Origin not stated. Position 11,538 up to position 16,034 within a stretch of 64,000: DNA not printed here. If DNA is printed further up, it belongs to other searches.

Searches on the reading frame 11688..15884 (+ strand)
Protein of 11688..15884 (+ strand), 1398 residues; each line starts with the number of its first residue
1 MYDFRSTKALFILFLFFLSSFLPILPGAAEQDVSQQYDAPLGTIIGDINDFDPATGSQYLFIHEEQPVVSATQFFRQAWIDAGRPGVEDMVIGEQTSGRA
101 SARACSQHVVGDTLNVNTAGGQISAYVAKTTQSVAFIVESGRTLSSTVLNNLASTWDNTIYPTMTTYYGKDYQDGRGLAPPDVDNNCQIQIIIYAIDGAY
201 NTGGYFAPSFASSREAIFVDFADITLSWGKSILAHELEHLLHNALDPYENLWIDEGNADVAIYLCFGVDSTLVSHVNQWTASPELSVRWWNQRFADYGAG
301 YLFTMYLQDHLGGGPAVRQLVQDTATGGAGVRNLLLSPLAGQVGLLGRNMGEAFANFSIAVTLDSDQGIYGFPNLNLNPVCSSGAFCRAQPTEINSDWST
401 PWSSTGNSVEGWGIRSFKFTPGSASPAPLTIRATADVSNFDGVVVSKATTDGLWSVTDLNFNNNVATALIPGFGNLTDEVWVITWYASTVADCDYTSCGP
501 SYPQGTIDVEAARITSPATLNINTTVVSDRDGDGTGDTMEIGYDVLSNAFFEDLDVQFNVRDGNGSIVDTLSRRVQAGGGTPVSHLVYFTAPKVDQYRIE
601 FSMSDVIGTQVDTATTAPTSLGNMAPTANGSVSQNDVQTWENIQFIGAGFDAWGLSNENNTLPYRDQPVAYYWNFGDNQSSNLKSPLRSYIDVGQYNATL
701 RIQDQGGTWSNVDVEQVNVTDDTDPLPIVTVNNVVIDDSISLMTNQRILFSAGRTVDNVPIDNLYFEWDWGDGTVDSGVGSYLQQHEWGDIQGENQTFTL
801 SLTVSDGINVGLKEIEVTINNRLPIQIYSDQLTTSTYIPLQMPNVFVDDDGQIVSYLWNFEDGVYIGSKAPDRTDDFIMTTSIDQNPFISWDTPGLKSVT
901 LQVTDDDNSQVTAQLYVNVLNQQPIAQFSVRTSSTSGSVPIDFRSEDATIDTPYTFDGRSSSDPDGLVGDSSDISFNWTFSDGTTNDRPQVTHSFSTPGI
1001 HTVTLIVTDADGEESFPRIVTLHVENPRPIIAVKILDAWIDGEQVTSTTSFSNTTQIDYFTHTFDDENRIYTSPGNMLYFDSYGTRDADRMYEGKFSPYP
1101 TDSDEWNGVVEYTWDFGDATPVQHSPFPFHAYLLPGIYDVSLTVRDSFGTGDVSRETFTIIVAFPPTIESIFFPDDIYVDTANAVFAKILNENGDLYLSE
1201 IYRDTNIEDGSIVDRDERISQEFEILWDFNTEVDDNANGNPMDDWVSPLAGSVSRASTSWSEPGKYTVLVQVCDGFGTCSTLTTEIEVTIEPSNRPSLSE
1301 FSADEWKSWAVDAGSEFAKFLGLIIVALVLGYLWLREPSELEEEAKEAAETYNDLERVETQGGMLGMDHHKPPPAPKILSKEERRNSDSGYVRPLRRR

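Call 69: search_protein_families(library=pfam, proteins=[window:11688-15884:+], max_evalue=0.00001)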
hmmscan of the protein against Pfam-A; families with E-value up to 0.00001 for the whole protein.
window:11688-15884:+ (1398 aa): 2 families
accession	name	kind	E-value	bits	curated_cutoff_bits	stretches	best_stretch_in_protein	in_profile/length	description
PF18911.6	PKD_4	-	5.3e-47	158.2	27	3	948-1015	14-76/85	PKD domain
PF00801.26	PKD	-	4.9e-32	110.2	23.5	2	970-1014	26-72/80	PKD domain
